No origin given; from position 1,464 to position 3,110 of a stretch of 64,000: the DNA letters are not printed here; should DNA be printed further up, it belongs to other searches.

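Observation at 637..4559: MoxR AAA + CoxE-like VWA + CooC-like ATPase triad with no adjacent target enzyme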

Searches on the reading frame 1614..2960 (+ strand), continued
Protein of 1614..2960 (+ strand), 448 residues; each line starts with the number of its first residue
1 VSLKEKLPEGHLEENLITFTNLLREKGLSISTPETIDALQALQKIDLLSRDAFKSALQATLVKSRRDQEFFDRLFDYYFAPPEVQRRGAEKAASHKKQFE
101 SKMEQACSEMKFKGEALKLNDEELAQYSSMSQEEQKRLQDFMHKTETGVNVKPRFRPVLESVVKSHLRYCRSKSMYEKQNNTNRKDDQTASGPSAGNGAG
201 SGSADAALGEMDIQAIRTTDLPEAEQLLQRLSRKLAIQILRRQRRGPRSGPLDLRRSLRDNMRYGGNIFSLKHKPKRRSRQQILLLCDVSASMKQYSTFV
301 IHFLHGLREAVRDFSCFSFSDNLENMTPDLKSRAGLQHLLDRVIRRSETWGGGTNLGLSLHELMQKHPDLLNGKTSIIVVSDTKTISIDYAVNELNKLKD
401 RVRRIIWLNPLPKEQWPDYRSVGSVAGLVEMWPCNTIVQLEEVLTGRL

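Call 28: list_cluster_members(proteins=[P0212, P0233, P0121, P0225, P0222, P0235, P0238, P0170, P0164, P0191])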
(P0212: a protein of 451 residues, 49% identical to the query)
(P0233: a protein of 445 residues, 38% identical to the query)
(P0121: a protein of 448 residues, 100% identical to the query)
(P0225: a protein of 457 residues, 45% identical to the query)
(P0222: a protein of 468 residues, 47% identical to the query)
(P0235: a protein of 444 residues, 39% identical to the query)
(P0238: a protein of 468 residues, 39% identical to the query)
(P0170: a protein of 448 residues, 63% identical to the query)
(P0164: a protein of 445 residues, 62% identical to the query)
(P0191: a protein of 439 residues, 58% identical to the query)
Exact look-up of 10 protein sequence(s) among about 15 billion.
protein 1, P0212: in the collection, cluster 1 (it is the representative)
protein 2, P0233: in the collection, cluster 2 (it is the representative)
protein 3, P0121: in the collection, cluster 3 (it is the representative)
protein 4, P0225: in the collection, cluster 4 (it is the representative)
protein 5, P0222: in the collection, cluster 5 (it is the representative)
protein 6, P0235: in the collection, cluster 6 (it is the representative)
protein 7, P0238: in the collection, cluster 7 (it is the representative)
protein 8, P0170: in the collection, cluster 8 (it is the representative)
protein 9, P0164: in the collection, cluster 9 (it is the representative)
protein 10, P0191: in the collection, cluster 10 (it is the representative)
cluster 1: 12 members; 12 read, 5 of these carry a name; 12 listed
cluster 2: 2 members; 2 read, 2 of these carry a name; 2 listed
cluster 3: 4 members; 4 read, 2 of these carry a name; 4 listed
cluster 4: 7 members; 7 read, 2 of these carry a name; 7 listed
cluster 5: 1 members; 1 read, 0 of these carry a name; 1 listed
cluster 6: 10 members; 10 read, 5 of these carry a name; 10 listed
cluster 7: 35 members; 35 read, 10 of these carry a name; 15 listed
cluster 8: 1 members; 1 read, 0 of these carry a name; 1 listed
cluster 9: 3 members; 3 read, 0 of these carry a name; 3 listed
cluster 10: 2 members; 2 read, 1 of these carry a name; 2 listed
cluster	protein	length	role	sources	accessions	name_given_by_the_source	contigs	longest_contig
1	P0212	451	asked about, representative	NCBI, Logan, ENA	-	-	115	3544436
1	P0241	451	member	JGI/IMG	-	uncharacterized protein with von Willebrand factor type A (vWA) domain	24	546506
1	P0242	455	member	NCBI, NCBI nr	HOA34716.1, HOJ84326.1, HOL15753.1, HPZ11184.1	MAG TPA: VWA domain-containing protein [Bacillota bacterium] | VWA domain-containing protein [Bacillota bacterium]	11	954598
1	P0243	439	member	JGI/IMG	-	uncharacterized protein with von Willebrand factor type A (vWA) domain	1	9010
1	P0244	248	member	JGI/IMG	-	uncharacterized protein with von Willebrand factor type A (vWA) domain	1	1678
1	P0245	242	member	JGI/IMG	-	uncharacterized protein with von Willebrand factor type A (vWA) domain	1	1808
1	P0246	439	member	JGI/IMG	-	-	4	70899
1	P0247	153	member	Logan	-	-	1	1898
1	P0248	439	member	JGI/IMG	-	-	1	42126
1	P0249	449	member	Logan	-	-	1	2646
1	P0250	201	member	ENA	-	-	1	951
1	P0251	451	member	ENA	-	-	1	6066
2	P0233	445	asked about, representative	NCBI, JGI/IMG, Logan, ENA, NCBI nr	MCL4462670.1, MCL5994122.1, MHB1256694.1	MAG: VWA domain-containing protein [Firmicutes bacterium] | uncharacterized protein with von Willebrand factor type A (vWA) domain | VWA domain-containing protein [Bacillota bacterium]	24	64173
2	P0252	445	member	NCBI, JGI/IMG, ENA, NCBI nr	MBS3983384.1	MAG: VWA domain-containing protein [Dethiobacter sp.] | VWA domain-containing protein [Dethiobacter sp.]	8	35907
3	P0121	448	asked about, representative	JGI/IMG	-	-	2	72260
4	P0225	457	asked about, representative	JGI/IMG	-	-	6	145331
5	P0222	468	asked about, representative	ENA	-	-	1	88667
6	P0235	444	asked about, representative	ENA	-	-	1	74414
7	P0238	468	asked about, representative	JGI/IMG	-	-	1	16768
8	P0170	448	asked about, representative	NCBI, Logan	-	-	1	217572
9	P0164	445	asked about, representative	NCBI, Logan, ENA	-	-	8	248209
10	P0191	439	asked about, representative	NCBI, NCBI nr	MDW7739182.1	MAG: VWA domain-containing protein [Bacillota bacterium] | VWA domain-containing protein [Bacillota bacterium]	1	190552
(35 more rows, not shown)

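Call 38: search_protein_families(library=ncbifam, proteins=[L009:9108-9995:+, L009:10001-11338:+], max_evalue=1e-10)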
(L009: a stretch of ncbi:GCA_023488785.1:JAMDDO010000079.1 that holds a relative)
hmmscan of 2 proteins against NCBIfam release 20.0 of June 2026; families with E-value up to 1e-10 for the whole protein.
L009:9108-9995:+ (295 aa): 1 family
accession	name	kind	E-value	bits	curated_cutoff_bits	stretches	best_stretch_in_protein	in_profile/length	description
NF047784.1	MadB_ATPase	equivalog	1.5e-78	264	475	1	5-275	4-290/298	MadB family AAA-type ATPase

L009:10001-11338:+ (445 aa): 1 family
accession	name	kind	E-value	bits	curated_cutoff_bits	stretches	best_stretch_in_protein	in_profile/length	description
NF047783.1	VWA_dom_MadC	equivalog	5.7e-26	91.4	600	2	217-399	264-449/498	MadC family VWA domain-containing protein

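Call 70: search_solved_structures(query=window:1614-2960:+, max_evalue=1)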
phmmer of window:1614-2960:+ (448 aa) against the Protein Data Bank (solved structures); distinct sequences matched with E-value up to 1: 2.
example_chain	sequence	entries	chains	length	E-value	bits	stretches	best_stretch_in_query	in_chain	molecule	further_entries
6trp_A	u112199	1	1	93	0.15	14.5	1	176-240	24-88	Peptide synthetase XpsB,Peptide synthetase XpsB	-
2dmg_A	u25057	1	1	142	0.69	12.3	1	51-104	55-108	KIAA1228 protein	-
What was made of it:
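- Tried and rejected: Sequence search of the PDB with the VWA protein found nothing (call 70).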

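Call 72: search_protein_families(library=padloc, proteins=[window:1614-2960:+], max_evalue=0.001)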
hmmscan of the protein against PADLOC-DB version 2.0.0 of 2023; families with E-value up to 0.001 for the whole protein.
window:1614-2960:+ (448 aa): 0 families

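Call 92: predict_structure(alignment_id=A5)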
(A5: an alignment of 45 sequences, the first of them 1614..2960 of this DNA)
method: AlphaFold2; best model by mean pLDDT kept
length: 448 residues; sequences in the alignment: 45
mean_pLDDT: 79.7   pTM: 0.59
mean pLDDT of the five models: 79.7, 78.5, 78.4, 78.0, 78.0
residues with pLDDT >= 90: 66; 70-90: 306; 50-70: 50; < 50: 26
segments of 3 or more residues with pLDDT < 50: 1-7, 187-201, 348-351
pLDDT, mean of each block of 10 residues (from residue 1): 44 85 87 88 86 90 85 87 83 87 87 85 86 87 82 79 81 72 51 33 71 82 86 84 63 70 71 63 87 82 83 85 81 72 58 78 92 92 86 93 93 86 90 91 83
secondary structure, 60 per line:
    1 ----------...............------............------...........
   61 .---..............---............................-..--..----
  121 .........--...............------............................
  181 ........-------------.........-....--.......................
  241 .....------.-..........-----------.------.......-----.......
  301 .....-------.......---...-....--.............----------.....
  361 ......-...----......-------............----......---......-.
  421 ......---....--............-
elements in order: H11-25 H32-43 H50-61 H65-78 H82-109 H121-129 H132-146 H153-188 H202-210 H218-245 H254-263 E282-288 H294-305 E313-319 E323-325 H327-330 H333-345 H356-366 E375-380 H388-399 E404-409 H413-418 H420-426 E430-433 H437-447
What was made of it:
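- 1614..2960 (+): CoxE-like VWA protein (448 aa): helical N-terminal half, low-complexity linker, C-terminal VWA domain with MIDAS. The AlphaFold model has mean pLDDT 79.7 (call 92).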

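Call 95: fold_search(model_id=the predicted structure, library=pdb)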
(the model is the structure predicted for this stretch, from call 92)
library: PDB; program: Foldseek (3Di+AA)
matches with E <= 10: 1012; with E <= 0.001: 79
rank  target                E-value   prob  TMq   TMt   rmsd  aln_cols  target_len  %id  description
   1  8ql1_C                4.2e-06  1.00  0.32  0.55   9.7       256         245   16  Crystal structure of the human MDN1-MIDAS/NLE1-UBL complex (released 2025-04-09)
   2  1mhp_A                1.4e-05  1.00  0.28  0.59   5.6       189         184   13  Crystal structure of a chimeric alpha1 integrin I-domain in complex with the Fab fragment of a humanized neutralizing  (released 2003-04-15)
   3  8ql1_G                2.1e-05  1.00  0.31  0.56   8.4       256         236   14  Crystal structure of the human MDN1-MIDAS/NLE1-UBL complex (released 2025-04-09)
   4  9qhe_G                2.1e-05  1.00  0.33  0.56   7.5       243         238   15  NorQD complex state 2 from Jhaorihella thermophila (released 2026-03-25)
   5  8ql1_A                2.3e-05  1.00  0.32  0.56   8.9       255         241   15  Crystal structure of the human MDN1-MIDAS/NLE1-UBL complex (released 2025-04-09)
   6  5hgj_B                3.0e-05  1.00  0.27  0.54   5.2       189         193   13  Structure of integrin alpha1beta1 and alpha2beta1 I-domains explain differential calcium-mediated ligand recognition (released 2017-04-12)
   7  4f1j_A                3.2e-05  1.00  0.25  0.50   3.9       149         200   18  Crystal structure of the MG2+ loaded VWA domain of plasmodium falciparum trap protein (released 2013-01-30)
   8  2b2x_A                3.8e-05  1.00  0.29  0.61   5.1       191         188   15  VLA1 RdeltaH I-domain complexed with a quadruple mutant of the AQC2 Fab (released 2006-04-18)
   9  2i91_B                3.8e-05  1.00  0.27  0.24  28.0       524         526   12  60kDa Ro autoantigen in complex with a fragment of misfolded RNA (released 2006-10-17)
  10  9nfa_A                4.0e-05  1.00  0.26  0.22  28.4       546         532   13  Cryo-EM structure of Ro60/La/minimal misfolded pre-5S rRNA complex with Fab, composite map (released 2026-02-04)
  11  1mhp_B                4.2e-05  1.00  0.28  0.56   5.9       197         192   13  Crystal structure of a chimeric alpha1 integrin I-domain in complex with the Fab fragment of a humanized neutralizing  (released 2003-04-15)
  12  4oku_B                5.0e-05  1.00  0.26  0.44   5.6       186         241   15  Structure of Toxoplasma gondii proMIC2 (released 2014-03-19)
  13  5hgj_A                5.3e-05  1.00  0.27  0.54   5.5       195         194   13  Structure of integrin alpha1beta1 and alpha2beta1 I-domains explain differential calcium-mediated ligand recognition (released 2017-04-12)
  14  2i91_A                5.3e-05  1.00  0.28  0.25  25.3       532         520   13  60kDa Ro autoantigen in complex with a fragment of misfolded RNA (released 2006-10-17)
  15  1pt6_A                6.9e-05  1.00  0.27  0.55   5.5       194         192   14  I domain from human integrin alpha1-beta1 (released 2004-04-13)
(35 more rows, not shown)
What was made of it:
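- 1614..2960 (+): Its VWA domain matches the midasin MIDAS domain and NorD in the NorQD complex (9qhe_G, E 2e-5) (call 95).
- On CoxE-like VWA protein (PF05762): The model has mean pLDDT 79.7, and its fold matches the MIDAS domains of midasin and NorD (calls 92, 95).
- Closest known: NorQ/NorD. Same: The predicted VWA domain matches NorD in the NorQD complex (9qhe_G, E 2e-5, call 95).
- The VWA model resembles NorD (call 95).
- Tried and rejected: A structure prediction and fold search were used instead (calls 92, 95).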
